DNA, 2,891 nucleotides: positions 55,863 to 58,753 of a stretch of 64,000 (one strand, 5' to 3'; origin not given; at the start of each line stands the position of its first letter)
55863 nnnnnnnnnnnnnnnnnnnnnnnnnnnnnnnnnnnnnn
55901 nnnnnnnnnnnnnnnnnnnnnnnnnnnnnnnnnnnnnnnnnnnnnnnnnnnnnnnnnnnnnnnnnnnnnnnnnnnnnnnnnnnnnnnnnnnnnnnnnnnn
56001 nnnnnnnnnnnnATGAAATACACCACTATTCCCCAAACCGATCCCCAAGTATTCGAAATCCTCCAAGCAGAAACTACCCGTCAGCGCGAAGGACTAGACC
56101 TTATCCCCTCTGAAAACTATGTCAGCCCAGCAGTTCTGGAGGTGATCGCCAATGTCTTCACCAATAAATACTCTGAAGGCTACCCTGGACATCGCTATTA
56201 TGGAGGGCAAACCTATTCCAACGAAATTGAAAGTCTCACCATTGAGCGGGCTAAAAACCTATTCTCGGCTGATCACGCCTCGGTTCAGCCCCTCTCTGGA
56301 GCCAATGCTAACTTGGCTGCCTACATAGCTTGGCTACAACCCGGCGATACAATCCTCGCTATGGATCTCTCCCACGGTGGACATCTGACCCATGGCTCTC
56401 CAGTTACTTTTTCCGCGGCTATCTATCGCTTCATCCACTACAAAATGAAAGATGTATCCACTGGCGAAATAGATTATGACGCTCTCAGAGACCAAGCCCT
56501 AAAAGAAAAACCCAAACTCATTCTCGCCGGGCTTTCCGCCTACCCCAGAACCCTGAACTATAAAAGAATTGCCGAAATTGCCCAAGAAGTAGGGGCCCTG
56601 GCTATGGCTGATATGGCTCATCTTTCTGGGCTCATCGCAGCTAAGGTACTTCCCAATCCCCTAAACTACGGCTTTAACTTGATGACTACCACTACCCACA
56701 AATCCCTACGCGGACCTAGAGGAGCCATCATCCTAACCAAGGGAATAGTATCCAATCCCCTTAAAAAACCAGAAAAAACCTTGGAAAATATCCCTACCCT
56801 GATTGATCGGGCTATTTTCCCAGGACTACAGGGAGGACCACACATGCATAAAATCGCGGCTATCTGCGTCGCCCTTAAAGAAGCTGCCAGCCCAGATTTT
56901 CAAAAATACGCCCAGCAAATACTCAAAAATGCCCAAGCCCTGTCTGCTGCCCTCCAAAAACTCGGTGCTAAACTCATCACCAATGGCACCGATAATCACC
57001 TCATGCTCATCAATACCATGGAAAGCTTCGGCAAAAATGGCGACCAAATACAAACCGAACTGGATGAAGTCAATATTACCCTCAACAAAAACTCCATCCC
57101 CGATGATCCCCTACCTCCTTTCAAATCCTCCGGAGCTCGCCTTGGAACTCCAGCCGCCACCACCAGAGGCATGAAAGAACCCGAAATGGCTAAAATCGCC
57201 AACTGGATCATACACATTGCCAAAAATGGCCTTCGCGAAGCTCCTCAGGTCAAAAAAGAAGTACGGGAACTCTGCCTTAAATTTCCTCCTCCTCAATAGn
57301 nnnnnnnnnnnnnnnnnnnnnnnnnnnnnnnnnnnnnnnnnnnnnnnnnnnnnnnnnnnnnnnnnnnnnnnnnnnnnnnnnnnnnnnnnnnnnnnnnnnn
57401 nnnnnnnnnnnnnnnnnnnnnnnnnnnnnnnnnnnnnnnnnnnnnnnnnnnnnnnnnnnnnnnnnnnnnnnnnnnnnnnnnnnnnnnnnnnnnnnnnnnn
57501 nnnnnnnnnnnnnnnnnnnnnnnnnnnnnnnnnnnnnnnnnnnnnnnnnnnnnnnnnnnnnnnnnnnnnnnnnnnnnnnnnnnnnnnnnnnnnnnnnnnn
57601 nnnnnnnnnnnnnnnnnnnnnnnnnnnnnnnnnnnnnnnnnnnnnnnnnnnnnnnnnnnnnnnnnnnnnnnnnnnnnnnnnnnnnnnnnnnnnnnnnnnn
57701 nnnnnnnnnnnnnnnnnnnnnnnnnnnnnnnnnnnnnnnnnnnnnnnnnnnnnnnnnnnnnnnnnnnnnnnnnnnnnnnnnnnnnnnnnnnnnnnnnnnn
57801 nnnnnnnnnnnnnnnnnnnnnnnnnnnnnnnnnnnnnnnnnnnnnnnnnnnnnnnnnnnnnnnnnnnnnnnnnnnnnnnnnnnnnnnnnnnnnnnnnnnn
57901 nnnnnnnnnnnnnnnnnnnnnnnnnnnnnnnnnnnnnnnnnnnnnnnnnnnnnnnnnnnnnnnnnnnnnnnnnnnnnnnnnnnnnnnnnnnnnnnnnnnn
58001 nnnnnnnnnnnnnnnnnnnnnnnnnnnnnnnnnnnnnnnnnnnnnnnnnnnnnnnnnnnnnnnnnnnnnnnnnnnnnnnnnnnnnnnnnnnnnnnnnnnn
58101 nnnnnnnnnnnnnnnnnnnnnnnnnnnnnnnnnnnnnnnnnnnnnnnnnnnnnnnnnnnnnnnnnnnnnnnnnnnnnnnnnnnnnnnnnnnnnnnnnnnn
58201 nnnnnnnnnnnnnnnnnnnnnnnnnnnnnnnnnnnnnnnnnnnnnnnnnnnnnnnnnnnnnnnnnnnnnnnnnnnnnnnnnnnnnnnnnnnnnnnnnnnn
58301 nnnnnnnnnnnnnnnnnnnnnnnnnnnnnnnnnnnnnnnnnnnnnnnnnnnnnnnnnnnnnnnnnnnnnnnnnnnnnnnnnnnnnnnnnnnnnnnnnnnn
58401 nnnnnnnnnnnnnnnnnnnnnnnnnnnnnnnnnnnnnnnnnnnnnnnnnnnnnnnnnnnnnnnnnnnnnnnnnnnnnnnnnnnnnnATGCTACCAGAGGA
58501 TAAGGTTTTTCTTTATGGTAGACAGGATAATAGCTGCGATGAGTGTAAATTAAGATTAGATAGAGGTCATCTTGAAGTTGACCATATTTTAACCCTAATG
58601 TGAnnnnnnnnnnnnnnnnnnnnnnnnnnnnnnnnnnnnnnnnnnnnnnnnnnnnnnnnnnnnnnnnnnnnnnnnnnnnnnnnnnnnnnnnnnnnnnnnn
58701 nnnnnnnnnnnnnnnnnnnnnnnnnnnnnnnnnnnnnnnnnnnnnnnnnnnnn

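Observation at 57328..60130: Nested restriction-modification locus: a methyltransferase-HNH fusion decayed by frameshift and truncation at the edge of an AT-rich Dam-like methylase / GIY-YIG nuclease cassette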

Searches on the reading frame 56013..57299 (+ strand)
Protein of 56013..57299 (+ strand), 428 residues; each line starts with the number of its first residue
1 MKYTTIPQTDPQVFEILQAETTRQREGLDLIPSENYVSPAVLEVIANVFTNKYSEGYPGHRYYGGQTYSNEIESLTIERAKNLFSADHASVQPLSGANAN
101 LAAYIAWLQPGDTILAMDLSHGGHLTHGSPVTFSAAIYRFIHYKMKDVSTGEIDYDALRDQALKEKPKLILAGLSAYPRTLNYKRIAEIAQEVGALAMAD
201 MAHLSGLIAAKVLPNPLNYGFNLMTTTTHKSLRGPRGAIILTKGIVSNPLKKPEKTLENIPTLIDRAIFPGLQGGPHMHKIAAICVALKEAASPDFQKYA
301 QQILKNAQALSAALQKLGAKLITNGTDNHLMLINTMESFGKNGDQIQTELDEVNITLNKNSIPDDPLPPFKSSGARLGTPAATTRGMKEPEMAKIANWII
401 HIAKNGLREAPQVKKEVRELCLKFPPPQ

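Call 4: search_protein_families(library=pfam, proteins=[window:56013-57299:+], max_evalue=0.1)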
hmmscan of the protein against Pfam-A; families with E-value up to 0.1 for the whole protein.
window:56013-57299:+ (428 aa): 5 families
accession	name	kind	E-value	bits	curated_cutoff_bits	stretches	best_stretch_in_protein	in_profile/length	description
PF00464.25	SHMT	-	1.5e-150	501.7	27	1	7-399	2-399/399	Serine hydroxymethyltransferase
PF00155.27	Aminotran_1_2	-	8.4e-09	35.5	19.7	1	63-324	38-300/361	Aminotransferase class I and II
PF01212.27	Beta_elim_lyase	-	0.0003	20.6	27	1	59-321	24-272/288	Beta-eliminating lyase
PF13628.12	DUF4142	-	0.0053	17.5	27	1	280-321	17-58/138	Domain of unknown function (DUF4142)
PF18801.6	RapH_N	-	0.089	13.3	27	0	392-419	8-35/62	response regulator aspartate phosphatase H, N terminal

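Call 24: find_related_loci(query=window:56013-57299:+, collection=genome_contigs, flank=10000)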
Query window:56013-57299:+ (428 aa) in genome_contigs; peptide patterns used: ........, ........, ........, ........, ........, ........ (x = any residue, [..] = any of these).
176 stretches matched a pattern; 60 encode a relative of the query (tblastn E <= 1e-3); 60 distinct loci.
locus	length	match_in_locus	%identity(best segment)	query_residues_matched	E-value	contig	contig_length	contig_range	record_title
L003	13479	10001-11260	64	10-427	0e+0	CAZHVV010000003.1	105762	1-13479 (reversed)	MAG TPA_asm: uncultured Candidatus Saccharibacteria bacterium isolate SRP302447_co4_31 genome assembly, contig: NODE_645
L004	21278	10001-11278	61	5-427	1e-178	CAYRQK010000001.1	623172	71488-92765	MAG TPA_asm: uncultured Candidatus Saccharibacteria bacterium isolate SRP193066_co1_229 genome assembly, contig: NODE_14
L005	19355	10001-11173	65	9-399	1e-178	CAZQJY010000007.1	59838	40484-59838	MAG TPA_asm: uncultured Candidatus Saccharibacteria bacterium isolate SRP344714_co1_231 genome assembly, contig: NODE_11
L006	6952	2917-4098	65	5-399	4e-179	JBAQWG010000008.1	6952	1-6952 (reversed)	MAG: Candidatus Saccharimonadales bacterium isolate MFD12012_ilm_asm_bin23 k127_81415, whole genome shotgun sequence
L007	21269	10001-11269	61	7-427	2e-177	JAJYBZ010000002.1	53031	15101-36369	MAG: bacterium isolate BP9.bin16 NODE_908_length_53031_cov_28.705164, whole genome shotgun sequence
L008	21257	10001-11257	61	9-425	3e-177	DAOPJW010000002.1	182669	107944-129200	MAG TPA_asm: Candidatus Saccharibacteria bacterium isolate AMR_MDS_3267 NODE_40_length_182669_cov_13.251728, whole genom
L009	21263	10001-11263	62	9-427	2e-177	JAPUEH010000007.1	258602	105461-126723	MAG: Candidatus Saccharibacteria bacterium isolate labscale reactor_MAG20 NODE_22_length_258602_cov_8.350841, whole geno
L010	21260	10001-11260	61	10-427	1e-176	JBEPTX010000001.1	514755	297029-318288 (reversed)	MAG: Candidatus Saccharibacteria bacterium isolate 22E.concoct.059 NODE_5_length_514755_cov_13.985477, whole genome shot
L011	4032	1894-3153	61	10-427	0e+0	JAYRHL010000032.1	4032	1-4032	MAG: Candidatus Saccharimonadaceae bacterium isolate SZ_szas25bin.26 k141_1148381, whole genome shotgun sequence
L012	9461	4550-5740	63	3-399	5e-176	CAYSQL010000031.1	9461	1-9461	MAG TPA_asm: uncultured Candidatus Saccharibacteria bacterium isolate SRP216815_co1_70 genome assembly, contig: NODE_999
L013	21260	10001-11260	62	10-427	2e-175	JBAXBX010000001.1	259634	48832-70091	MAG: Candidatus Saccharibacteria bacterium isolate ELA178 MAG178_1, whole genome shotgun sequence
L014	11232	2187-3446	61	10-427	9e-176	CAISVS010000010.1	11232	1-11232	uncultured bacterium isolate MJ111018A_bin-779 genome assembly, contig: bin-779:010/153, whole genome shotgun sequence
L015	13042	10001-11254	60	9-424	4e-175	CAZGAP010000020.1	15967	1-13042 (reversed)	MAG TPA_asm: uncultured Candidatus Saccharibacteria bacterium isolate SRP090828_co2_17 genome assembly, contig: NODE_122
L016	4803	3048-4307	61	10-427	9e-179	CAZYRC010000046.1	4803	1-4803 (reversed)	MAG TPA_asm: uncultured Candidatus Saccharibacteria bacterium isolate SRP170004_co1_166 genome assembly, contig: NODE_29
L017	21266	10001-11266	59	8-427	2e-173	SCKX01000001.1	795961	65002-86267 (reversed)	MAG: Candidatus Microsaccharimonas sossegonensis isolate AMD02 draft003, whole genome shotgun sequence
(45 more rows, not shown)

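Call 53: find_homologous_proteins(query=window:56013-57299:+, max_evalue=1e-100)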
Query window:56013-57299:+ (428 aa): 7998 proteins with E <= 1e-100 among 8000 candidates; the best 120 are listed.
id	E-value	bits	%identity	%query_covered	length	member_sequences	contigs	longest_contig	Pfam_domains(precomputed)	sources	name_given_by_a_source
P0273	1.6e-284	961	100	100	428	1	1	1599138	PF00464.26,PF00155.28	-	-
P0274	7.5e-219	745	75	100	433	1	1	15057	PF00464.26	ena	-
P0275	1.4e-206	704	71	100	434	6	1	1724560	PF00464.26,PF00155.28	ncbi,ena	-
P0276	3.0e-198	677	68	100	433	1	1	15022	PF00464.26,PF00155.28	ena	-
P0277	1.6e-197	675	69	100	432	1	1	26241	PF00464.26,PF00155.28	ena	-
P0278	2.1e-197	674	68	100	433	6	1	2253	PF00464.26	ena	-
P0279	2.1e-197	674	69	100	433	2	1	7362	PF00464.26,PF00155.28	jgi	jgi:glycine hydroxymethyltransferase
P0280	5.4e-197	673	69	100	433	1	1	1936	PF00464.26,PF00155.28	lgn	-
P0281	8.1e-197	672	68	100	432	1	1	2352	PF00464.26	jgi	jgi:glycine hydroxymethyltransferase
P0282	3.5e-196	670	67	100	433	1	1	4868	PF00464.26,PF00155.28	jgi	jgi:glycine hydroxymethyltransferase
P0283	3.7e-196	670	67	100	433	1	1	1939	PF00464.26,PF00155.28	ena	-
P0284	9.9e-196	669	68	100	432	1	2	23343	PF00464.26,PF00155.28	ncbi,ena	-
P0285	1.3e-195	668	69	100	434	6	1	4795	PF00464.26,PF00155.28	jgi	jgi:glycine hydroxymethyltransferase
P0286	1.4e-195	668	67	100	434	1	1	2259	PF00464.26,PF00155.28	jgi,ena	-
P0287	1.8e-195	668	68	100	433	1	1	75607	PF00464.26,PF00155.28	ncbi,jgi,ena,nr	ncbi:MAG: serine hydroxymethyltransferase [Deltaproteobacteria bacterium]|nr:serine hydroxymethyltra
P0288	2.4e-195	667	67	100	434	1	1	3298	PF00464.26,PF00155.28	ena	-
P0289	2.6e-195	667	66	100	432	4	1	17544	PF00464.26,PF00155.28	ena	-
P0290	2.8e-195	667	68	100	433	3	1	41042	PF00464.26,PF00155.28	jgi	-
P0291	3.8e-195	667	68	100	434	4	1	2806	PF00464.26,PF00155.28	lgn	-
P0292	4.3e-195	666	68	100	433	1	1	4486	PF00464.26,PF00155.28,PF01212.28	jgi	jgi:glycine hydroxymethyltransferase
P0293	1.5e-194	665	67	100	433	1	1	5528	PF00464.26,PF00155.28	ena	-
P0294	1.7e-194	665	68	100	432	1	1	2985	PF00464.26,PF00155.28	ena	-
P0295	2.4e-194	664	68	99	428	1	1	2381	PF00464.26,PF00155.28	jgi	jgi:glycine hydroxymethyltransferase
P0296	2.7e-194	664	67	100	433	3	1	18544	PF00464.26,PF00155.28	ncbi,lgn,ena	-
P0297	3.6e-194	663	67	100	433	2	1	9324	PF00464.26,PF00155.28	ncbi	ncbi:MAG: serine hydroxymethyltransferase [bacterium]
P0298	4.9e-194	663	67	100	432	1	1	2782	PF00464.26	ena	-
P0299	1.1e-193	662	67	100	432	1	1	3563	PF00464.26,PF00155.28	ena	-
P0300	2.0e-193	661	67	100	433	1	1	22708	PF00464.26,PF00155.28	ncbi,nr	ncbi:MAG: serine hydroxymethyltransferase [Candidatus Lambdaproteobacteria bacterium]|nr:serine hydr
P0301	3.4e-193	660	67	100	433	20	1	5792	PF00464.26,PF00155.28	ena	-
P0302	4.7e-193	660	67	100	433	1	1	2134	PF00464.26,PF00155.28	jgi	jgi:glycine hydroxymethyltransferase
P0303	8.7e-193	659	67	100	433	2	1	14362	PF00464.26,PF00155.28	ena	-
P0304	1.5e-192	658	66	100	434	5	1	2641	PF00464.26,PF00155.28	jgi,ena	-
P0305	1.7e-192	658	67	100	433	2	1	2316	PF00464.26,PF00155.28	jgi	-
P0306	2.2e-192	658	67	100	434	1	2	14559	PF00464.26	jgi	jgi:glycine hydroxymethyltransferase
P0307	2.7e-192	657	67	100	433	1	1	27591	PF00464.26,PF00155.28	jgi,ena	jgi:glycine hydroxymethyltransferase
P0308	4.3e-192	657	66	100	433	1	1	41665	PF00464.26,PF00155.28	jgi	jgi:glycine hydroxymethyltransferase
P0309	5.1e-192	656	67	100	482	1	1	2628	PF00464.26,PF00155.28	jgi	jgi:glycine hydroxymethyltransferase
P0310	6.1e-192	656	68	100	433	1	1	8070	PF00464.26,PF00155.28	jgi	jgi:glycine hydroxymethyltransferase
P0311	8.9e-192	656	67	100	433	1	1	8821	PF00464.26,PF00155.28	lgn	-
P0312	9.0e-192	656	67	100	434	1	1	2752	PF00464.26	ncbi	-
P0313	1.2e-191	655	66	100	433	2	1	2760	PF00464.26,PF00155.28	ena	-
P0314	1.5e-191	655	66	100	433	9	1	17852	PF00464.26,PF00155.28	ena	-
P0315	1.9e-191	655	67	100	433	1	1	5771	PF00464.26,PF00155.28,PF01212.28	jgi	jgi:glycine hydroxymethyltransferase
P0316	6.7e-191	653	67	100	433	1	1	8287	PF00464.26,PF00155.28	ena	-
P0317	7.7e-191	652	66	100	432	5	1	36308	PF00464.26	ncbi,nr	ncbi:MAG: serine hydroxymethyltransferase [SAR324 cluster bacterium]|nr:serine hydroxymethyltransfer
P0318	9.7e-191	652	67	100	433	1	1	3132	PF00464.26,PF00155.28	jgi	jgi:glycine hydroxymethyltransferase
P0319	9.7e-191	652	67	100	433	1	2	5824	PF00464.26,PF00155.28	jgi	jgi:glycine hydroxymethyltransferase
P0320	1.0e-190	652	67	100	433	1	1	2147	PF00464.26,PF00155.28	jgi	jgi:glycine hydroxymethyltransferase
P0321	1.5e-190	652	65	100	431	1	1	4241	PF00464.26,PF00155.28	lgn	-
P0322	2.0e-190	651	67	100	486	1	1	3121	PF00464.26,PF00155.28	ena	-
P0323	2.5e-190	651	66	100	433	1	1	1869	PF00464.26,PF00155.28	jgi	-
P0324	3.8e-190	650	66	100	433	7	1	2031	PF00464.26,PF00155.28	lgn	-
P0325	4.9e-190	650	67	100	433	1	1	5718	PF00464.26,PF00155.28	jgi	jgi:glycine hydroxymethyltransferase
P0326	1.3e-189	648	66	100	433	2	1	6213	PF00464.26,PF00155.28,PF01212.28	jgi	jgi:glycine hydroxymethyltransferase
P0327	1.3e-189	648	65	100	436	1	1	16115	PF00464.26,PF00155.28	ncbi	-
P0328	1.5e-189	648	67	100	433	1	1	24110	PF00464.26,PF00155.28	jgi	jgi:glycine hydroxymethyltransferase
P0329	1.7e-189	648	66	100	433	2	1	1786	PF00464.26,PF00155.28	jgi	jgi:glycine hydroxymethyltransferase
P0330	5.2e-189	646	65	100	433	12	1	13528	PF00464.26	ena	-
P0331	6.4e-189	646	67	100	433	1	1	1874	PF00464.26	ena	-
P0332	7.3e-189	646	66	100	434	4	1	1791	PF00464.26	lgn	-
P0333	3.0e-188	644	67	99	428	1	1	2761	PF00464.26,PF00155.28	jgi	jgi:glycine hydroxymethyltransferase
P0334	9.5e-188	642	65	100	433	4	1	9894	PF00464.26,PF00155.28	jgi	-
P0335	1.3e-187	642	65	100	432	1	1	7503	PF00464.26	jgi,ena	-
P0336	1.4e-187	642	65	100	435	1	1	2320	PF00464.26,PF00155.28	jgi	-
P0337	2.1e-187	641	66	100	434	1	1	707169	PF00464.26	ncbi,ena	-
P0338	2.1e-187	641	66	100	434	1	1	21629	PF00464.26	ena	-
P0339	7.2e-187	639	67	100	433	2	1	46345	PF00464.26,PF00155.28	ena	-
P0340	1.2e-186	639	65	100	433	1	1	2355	PF00464.26,PF00155.28,PF01212.28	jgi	-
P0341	1.3e-186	639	64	100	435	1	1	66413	PF00464.26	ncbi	-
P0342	1.5e-186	638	66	100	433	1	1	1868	PF00464.26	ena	-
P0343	2.2e-186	638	65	100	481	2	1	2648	PF00464.26,PF00155.28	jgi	jgi:glycine hydroxymethyltransferase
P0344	2.5e-186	638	65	100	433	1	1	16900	PF00464.26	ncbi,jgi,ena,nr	ncbi:MAG: serine hydroxymethyltransferase [Deltaproteobacteria bacterium]|nr:serine hydroxymethyltra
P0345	8.7e-186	636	64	100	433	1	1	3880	PF00464.26,PF00155.28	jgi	jgi:glycine hydroxymethyltransferase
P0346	1.9e-185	635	64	100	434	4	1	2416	PF00464.26,PF00155.28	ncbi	-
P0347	4.6e-185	633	64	99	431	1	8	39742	PF00464.26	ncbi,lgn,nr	ncbi:serine hydroxymethyltransferase [Candidatus Shapirobacteria bacterium]|nr:serine hydroxymethylt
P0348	3.6e-184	631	63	100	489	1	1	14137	PF00464.26,PF00155.28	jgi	jgi:glycine hydroxymethyltransferase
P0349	6.0e-184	630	64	100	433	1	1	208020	PF00464.26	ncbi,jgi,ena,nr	ncbi:MAG: serine hydroxymethyltransferase [Deltaproteobacteria bacterium]|nr:serine hydroxymethyltra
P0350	8.6e-184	629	64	100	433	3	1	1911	PF00464.26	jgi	-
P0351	2.6e-183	628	62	100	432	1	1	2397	PF00464.26,PF00155.28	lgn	-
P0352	3.4e-183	627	64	100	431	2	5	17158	PF00464.26,PF00155.28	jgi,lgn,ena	-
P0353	5.2e-183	627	64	99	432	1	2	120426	PF00464.26,PF00155.28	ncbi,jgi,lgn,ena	-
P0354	1.3e-182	625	64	99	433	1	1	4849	PF00464.26,PF00155.28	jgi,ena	-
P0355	1.4e-182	625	62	99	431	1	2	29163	PF00464.26,PF00155.28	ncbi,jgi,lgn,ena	-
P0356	1.7e-182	625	64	99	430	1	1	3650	PF00464.26,PF00155.28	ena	-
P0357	5.2e-182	623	65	99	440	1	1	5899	PF00464.26,PF00155.28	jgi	jgi:glycine hydroxymethyltransferase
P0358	5.6e-182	623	63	100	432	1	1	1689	PF00464.26,PF00155.28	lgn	-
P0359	9.0e-182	623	63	99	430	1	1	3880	PF00464.26,PF00155.28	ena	-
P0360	1.6e-181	622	63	100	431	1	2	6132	PF00464.26,PF00155.28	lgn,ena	-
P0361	3.9e-181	621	64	100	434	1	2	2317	PF00464.26,PF00155.28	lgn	-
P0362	6.8e-181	620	62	100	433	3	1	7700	PF00464.26,PF00155.28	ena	-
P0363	8.9e-181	619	63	99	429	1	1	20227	PF00464.26,PF00155.28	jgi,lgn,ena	jgi:glycine hydroxymethyltransferase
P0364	1.5e-180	619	63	99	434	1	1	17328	PF00464.26,PF00155.28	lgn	-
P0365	1.7e-180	618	63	100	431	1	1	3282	PF00464.26,PF00155.28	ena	-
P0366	2.1e-180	618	63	99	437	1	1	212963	PF00464.26,PF00155.28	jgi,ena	jgi:glycine hydroxymethyltransferase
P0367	3.6e-180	617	63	100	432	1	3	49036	PF00464.26,PF00155.28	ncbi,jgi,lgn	-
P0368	7.7e-180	616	63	100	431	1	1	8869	PF00464.26,PF00155.28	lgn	-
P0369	7.7e-180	616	62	99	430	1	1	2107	PF00464.26,PF00155.28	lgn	-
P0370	9.9e-180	616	62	99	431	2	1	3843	PF00464.26,PF00155.28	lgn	-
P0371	1.0e-179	616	64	100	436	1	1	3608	PF00464.26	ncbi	ncbi:MAG TPA: serine hydroxymethyltransferase [Limnochordia bacterium]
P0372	1.2e-179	616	62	100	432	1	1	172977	PF00464.26,PF00155.28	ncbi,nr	ncbi:MAG: serine hydroxymethyltransferase [Patescibacteria group bacterium]|nr:serine hydroxymethylt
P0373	1.6e-179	615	62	100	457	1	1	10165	PF00464.26,PF00155.28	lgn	-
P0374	1.8e-179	615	64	100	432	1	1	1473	PF00464.26,PF00155.28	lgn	-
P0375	2.1e-179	615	63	100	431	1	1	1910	PF00464.26,PF00155.28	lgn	-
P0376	3.2e-179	614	63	100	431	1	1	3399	PF00464.26,PF00155.28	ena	-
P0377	4.4e-179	614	65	98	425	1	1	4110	PF00464.26,PF00155.28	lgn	-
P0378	1.0e-178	613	62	99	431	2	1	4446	PF00464.26,PF00155.28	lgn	-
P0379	1.1e-178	613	63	99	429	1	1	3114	PF00464.26,PF00155.28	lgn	-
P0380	3.1e-178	611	64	98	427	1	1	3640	PF00464.26,PF00155.28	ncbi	-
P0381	3.8e-178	611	62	100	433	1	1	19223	PF00464.26,PF00155.28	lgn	-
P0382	4.4e-178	610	63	98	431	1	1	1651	PF00464.26,PF00155.28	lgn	-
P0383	5.4e-178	610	62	100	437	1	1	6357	PF00464.26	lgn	-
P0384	5.8e-178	610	62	99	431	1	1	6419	PF00464.26,PF00155.28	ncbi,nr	ncbi:MAG TPA: serine hydroxymethyltransferase [Patescibacteria group bacterium]|nr:serine hydroxymet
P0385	1.0e-177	609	62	100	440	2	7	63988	PF00464.26,PF00155.28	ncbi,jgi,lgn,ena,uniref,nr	ncbi:MAG: serine hydroxymethyltransferase [Candidatus Vogelbacteria bacterium CG10_big_fil_rev_8_21_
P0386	1.3e-177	609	62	100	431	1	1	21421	PF00464.26,PF00155.28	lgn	-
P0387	1.5e-177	609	62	98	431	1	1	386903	PF00464.26,PF00155.28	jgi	jgi:glycine hydroxymethyltransferase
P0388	1.7e-177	609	63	100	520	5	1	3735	PF00464.26,PF00155.28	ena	-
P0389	1.8e-177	608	62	99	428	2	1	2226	PF00464.26,PF00155.28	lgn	-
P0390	2.2e-177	608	64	99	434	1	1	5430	PF00464.26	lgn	-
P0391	2.4e-177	608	62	99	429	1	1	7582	PF00464.26,PF00155.28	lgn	-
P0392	2.5e-177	608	61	99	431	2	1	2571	PF00464.26,PF00155.28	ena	-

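Call 54: find_encoding_contigs(protein=P0275, flank=10000, max_places=3)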
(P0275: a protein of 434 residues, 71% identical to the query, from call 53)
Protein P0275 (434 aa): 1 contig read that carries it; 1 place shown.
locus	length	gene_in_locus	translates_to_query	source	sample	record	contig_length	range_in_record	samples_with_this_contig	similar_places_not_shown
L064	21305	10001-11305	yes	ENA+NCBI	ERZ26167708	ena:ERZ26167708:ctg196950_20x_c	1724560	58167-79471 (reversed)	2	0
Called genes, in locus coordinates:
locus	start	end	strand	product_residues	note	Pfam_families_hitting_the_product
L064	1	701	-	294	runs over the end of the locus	PF02810:SEC-C, PF00557:Peptidase_M24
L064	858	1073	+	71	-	-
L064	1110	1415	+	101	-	-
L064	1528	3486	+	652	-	PF16177:ACAS_N (weak), PF00501:AMP-binding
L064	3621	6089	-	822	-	PF17764:PriA_3primeBD, PF04851:ResIII, PF00270:DEAD, PF00271:Helicase_C (faint), PF18319:Zn_ribbon_PriA (weak), PF18074:PriA_C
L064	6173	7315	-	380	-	PF01702:TGT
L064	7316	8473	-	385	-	PF13439:Glyco_transf_4, PF00534:Glycos_transf_1, PF13692:Glyco_trans_1_4, PF13524:Glyco_trans_1_2 (weak)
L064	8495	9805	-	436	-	PF00171:Aldedh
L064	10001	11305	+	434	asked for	PF00464:SHMT, PF00155:Aminotran_1_2 (weak)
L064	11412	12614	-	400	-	PF00909:Ammonium_transp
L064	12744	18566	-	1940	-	PF00005:ABC_tran (faint), PF00931:NB-ARC (faint), PF01443:Viral_helicase1 (faint), PF02463:SMC_N (faint), PF03193:RsgA_GTPase (faint), PF05729:NACHT (faint), PF17760:UvrA_inter, PF17760:UvrA_inter, +14 more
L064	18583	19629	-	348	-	PF00348:polyprenyl_synt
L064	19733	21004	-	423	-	PF02113:Peptidase_S13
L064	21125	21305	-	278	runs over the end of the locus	PF01149:Fapy_DNA_glyco, PF06831:H2TH, PF06827:zf-FPG_IleRS (weak)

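Call 55: find_encoding_contigs(protein=P0274, flank=10000, max_places=3)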
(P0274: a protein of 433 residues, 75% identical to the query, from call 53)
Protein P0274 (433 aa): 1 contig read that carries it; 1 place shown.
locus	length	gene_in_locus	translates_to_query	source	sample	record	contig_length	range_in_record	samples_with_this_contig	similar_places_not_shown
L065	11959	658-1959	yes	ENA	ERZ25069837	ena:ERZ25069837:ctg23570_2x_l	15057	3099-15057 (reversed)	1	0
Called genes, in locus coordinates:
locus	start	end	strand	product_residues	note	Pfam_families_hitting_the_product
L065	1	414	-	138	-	?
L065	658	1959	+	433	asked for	PF00464:SHMT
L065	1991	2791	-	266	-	-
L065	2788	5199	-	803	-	-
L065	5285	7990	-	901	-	PF00005:ABC_tran (faint), PF03193:RsgA_GTPase (faint), PF13191:AAA_16 (faint), PF13555:AAA_29 (faint), PF13671:AAA_33 (faint), PF17755:UvrA_DNA-bind (faint), PF17760:UvrA_inter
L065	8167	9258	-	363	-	PF00348:polyprenyl_synt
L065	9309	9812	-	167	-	PF02113:Peptidase_S13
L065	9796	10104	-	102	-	-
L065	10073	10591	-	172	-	PF02113:Peptidase_S13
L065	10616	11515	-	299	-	-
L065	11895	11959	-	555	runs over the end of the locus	-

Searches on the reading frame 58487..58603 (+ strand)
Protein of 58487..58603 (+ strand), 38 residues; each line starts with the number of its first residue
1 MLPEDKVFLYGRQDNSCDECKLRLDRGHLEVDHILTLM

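Call 4: search_protein_families(library=pfam, proteins=[window:58487-58603:+], max_evalue=0.1)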
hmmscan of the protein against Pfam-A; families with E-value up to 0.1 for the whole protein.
window:58487-58603:+ (38 aa): 0 families

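Call 5: search_protein_families(library=ncbifam, proteins=[window:58487-58603:+], max_evalue=1)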
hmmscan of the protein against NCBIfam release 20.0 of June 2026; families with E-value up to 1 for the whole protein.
window:58487-58603:+ (38 aa): 0 families

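Call 6: search_protein_families(library=phrogs, proteins=[window:58487-58603:+], max_evalue=1)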
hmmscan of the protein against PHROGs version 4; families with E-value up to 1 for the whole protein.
window:58487-58603:+ (38 aa): 2 families
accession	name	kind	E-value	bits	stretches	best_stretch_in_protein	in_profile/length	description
phrog_5956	-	DNA, RNA and nucleotide metabolism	0.027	15.1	1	8-36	53-82/138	HNH endonuclease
phrog_1035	-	DNA, RNA and nucleotide metabolism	0.14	13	1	7-35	153-186/271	endonuclease VII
